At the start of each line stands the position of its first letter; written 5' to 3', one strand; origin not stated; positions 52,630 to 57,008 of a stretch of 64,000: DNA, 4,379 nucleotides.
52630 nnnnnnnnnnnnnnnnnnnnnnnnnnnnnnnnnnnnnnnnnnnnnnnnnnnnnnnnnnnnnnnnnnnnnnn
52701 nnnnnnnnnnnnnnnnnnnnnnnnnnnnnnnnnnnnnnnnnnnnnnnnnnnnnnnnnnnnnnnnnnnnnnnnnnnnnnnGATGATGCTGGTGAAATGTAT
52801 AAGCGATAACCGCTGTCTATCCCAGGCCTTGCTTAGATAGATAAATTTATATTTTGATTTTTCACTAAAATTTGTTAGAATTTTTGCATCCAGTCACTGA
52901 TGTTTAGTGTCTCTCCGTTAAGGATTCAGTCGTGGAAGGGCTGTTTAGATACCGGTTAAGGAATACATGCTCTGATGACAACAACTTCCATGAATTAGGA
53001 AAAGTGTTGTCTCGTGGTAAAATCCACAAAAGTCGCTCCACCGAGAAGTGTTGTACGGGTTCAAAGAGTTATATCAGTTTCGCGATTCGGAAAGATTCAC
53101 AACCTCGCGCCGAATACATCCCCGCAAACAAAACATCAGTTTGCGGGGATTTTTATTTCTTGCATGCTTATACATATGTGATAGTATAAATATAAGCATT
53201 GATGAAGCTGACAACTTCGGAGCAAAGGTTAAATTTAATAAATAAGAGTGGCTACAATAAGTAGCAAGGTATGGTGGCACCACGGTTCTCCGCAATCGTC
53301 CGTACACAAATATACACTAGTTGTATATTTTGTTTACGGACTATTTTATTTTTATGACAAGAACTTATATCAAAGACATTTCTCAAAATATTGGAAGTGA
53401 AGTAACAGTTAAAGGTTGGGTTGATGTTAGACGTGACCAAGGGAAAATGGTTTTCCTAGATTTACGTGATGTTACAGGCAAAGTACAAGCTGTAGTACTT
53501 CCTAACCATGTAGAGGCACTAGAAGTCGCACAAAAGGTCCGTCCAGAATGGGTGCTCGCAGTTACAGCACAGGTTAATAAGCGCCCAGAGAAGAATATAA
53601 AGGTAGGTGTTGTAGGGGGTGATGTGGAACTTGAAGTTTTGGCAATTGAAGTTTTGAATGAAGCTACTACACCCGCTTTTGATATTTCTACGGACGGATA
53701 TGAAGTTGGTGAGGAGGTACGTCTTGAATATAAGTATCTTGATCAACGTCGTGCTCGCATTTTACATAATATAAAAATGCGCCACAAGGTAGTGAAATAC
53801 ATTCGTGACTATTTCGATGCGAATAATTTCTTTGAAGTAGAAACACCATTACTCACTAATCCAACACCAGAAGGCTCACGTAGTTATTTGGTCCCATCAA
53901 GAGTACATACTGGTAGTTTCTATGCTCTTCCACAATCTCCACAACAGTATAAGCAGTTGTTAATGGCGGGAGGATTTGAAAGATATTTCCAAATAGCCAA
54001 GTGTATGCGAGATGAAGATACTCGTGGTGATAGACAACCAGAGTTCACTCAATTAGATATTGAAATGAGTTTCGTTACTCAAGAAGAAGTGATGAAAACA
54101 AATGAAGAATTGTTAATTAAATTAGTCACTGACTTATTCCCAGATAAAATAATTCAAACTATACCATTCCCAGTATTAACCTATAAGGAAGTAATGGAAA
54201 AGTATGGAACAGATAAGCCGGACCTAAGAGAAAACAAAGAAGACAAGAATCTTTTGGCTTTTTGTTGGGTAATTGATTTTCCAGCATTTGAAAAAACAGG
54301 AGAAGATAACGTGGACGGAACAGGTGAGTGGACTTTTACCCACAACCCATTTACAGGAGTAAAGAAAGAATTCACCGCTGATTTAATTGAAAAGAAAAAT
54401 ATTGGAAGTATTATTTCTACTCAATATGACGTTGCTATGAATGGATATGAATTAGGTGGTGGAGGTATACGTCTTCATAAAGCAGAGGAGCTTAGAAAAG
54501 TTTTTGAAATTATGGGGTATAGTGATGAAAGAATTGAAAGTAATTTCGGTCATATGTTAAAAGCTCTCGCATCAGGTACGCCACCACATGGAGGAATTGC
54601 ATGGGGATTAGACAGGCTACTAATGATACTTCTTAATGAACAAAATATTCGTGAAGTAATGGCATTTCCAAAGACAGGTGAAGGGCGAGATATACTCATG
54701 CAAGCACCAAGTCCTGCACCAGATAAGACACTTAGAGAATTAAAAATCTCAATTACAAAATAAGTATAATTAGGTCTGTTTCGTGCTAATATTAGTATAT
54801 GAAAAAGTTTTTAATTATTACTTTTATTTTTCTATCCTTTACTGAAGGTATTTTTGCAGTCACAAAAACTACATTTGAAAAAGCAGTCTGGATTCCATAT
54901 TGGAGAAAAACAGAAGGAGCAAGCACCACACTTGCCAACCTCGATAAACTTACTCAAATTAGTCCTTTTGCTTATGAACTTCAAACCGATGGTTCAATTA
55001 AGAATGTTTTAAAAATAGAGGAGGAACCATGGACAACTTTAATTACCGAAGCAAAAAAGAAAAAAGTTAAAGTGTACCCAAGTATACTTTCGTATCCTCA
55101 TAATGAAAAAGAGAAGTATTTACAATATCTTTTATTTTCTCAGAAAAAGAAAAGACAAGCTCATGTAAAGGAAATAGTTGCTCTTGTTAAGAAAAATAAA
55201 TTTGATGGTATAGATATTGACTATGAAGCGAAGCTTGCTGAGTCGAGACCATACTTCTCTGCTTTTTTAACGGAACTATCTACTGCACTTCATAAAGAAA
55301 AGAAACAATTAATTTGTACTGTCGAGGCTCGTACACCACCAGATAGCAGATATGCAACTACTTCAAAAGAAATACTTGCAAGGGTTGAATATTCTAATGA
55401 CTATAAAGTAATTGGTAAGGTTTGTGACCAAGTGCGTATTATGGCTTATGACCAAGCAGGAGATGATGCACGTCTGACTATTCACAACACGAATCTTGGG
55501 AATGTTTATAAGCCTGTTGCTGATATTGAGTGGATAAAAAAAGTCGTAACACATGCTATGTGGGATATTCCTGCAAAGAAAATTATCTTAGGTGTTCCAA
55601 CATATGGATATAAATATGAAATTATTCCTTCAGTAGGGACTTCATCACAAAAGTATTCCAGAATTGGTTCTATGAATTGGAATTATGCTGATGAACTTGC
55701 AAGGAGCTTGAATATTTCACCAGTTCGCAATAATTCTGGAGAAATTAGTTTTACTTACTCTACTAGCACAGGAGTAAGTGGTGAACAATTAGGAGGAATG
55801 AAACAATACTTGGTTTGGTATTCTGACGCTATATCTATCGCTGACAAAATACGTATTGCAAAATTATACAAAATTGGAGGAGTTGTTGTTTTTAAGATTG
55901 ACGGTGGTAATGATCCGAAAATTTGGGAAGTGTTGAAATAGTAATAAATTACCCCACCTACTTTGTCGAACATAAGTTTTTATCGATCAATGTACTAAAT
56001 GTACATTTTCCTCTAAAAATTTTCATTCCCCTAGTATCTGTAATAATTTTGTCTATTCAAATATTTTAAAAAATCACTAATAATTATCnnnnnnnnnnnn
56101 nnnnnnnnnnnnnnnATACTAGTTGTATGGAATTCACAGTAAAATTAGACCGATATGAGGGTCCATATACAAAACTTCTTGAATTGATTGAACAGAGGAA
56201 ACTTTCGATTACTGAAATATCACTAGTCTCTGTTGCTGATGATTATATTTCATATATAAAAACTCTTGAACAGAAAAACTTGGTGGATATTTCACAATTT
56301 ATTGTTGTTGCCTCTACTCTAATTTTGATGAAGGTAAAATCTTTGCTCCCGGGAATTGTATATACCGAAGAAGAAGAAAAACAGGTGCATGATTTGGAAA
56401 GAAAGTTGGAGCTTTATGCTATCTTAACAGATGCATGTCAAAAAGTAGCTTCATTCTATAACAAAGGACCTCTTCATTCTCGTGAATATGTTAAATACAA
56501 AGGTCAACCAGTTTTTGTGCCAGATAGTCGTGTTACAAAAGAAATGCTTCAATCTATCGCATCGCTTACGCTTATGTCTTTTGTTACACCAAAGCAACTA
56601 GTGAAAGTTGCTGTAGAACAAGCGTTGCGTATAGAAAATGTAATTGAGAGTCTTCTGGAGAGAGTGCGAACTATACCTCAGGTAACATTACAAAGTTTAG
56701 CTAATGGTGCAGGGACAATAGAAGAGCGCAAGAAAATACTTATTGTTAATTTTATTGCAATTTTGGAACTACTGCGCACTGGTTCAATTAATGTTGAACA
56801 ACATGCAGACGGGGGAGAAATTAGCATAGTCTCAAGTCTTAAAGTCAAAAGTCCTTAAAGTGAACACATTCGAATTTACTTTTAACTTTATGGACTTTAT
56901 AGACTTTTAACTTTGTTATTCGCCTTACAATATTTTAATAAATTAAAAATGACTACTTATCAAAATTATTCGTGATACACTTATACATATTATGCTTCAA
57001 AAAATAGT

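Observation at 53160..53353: T-box riboswitch with an apparently minimal stem I upstream of aspS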

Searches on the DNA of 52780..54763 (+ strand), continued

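Call 70: search_rna_families(sources=[L081, L089, L110, L091, L083, L099, L101, L095, L113, L027, L031, L032], threshold=evalue, max_evalue=0.01)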
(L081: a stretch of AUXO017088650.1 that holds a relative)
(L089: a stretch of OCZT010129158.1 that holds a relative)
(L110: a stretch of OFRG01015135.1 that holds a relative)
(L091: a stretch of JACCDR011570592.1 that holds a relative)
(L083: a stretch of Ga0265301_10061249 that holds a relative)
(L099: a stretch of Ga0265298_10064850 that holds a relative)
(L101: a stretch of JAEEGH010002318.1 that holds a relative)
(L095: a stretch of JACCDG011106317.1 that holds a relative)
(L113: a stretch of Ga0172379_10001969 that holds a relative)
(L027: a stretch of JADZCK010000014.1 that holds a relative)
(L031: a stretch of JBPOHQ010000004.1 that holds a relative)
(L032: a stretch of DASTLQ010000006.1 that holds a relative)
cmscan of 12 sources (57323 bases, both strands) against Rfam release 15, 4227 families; matches with E-value up to 0.01: 11.
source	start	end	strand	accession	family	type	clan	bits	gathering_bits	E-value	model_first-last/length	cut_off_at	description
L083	2206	2276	+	RF00005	tRNA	Gene; tRNA;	CL00001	63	29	2.4e-11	1-71/71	no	tRNA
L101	3190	3260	-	RF00005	tRNA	Gene; tRNA;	CL00001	63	29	2.4e-11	1-71/71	no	tRNA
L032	2761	2919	+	RF00230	T-box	Cis-reg; leader;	-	46.9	93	3.3e-07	1-219/219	no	T-box leader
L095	3176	3291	+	RF00230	T-box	Cis-reg; leader;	-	46.2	93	4.8e-07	1-219/219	no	T-box leader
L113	1349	1600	+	RF00230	T-box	Cis-reg; leader;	-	44.2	93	1.6e-06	1-219/219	no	T-box leader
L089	709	868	+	RF00230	T-box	Cis-reg; leader;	-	37.3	93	9.5e-05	1-219/219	no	T-box leader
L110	726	895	-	RF00230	T-box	Cis-reg; leader;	-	37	93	0.00011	1-219/219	no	T-box leader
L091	1394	1553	+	RF00230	T-box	Cis-reg; leader;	-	34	93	0.00067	1-219/219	no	T-box leader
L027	611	708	+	RF00230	T-box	Cis-reg; leader;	-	33.9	93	0.00071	1-219/219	no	T-box leader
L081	1034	1204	+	RF00230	T-box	Cis-reg; leader;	-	33.1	93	0.0012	1-219/219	no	T-box leader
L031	2762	2930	+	RF00230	T-box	Cis-reg; leader;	-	31.3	93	0.0035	1-219/219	no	T-box leader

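Call 79: build_rna_model(alignment_id=A4, structure=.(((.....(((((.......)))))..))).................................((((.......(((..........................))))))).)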
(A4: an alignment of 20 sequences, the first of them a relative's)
Model R2 built from alignment A4 (20 sequences, 112 columns); structure: as given.
model positions 94; base pairs 15; branch points 1; effective number of sequences 2.08; information 0.608 bits per position. Calibrated on 0.2 Mb of random sequence (short: E-values are rough).
structure used (alignment columns):
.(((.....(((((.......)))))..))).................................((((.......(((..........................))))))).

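Call 80: search_with_rna_model(model_id=R2, source=window, filters=off, max_evalue=1, show_alignments=1)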
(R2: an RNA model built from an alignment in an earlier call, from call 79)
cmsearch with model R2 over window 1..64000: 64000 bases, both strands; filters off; matches with E-value up to 1: 3.
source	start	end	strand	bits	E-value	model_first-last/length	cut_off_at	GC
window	53194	53304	+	37.1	1.4e-07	1-94/94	no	0.42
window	18287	18342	+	13.2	0.17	1-94/94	no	0.32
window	19913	20000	+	12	0.36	1-94/94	no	0.34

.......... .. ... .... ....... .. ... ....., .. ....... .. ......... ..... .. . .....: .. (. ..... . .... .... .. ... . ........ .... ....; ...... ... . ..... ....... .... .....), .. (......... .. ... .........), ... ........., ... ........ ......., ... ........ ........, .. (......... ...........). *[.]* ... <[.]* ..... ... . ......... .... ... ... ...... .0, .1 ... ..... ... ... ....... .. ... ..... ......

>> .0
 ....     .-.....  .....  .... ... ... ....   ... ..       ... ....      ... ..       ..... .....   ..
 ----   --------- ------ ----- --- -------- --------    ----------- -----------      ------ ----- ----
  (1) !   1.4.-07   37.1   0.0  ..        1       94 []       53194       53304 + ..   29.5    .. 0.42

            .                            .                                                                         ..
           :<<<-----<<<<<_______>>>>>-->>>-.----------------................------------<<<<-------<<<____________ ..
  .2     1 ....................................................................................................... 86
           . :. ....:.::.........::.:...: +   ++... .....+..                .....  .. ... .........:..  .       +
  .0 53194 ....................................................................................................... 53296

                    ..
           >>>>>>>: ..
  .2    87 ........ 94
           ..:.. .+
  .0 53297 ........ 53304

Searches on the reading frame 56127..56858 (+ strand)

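Call 12: search_protein_families(library=ncbifam, proteins=[window:56127-56858:+])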
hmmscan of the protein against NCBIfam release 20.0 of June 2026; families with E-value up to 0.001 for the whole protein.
window:56127-56858:+ (243 aa): 5 families
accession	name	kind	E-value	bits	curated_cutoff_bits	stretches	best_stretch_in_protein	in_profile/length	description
NF000994.0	PRK00104.1-3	equivalog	4.5e-26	92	234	1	1-235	2-239/246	segregation/condensation protein A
NF000993.0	PRK00104.1-2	equivalog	1.2e-21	77.5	268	1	5-236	3-232/237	segregation/condensation protein A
NF000995.0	PRK00104.1-4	equivalog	6.5e-21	74.8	315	1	2-236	4-245/251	segregation/condensation protein A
NF000992.0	PRK00104.1-1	equivalog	9.9e-16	58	417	1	1-238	1-244/247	segregation/condensation protein A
NF001751.0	PRK00478.1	equivalog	2.7e-11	43.1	436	1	3-77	161-236/505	segregation/condensation protein A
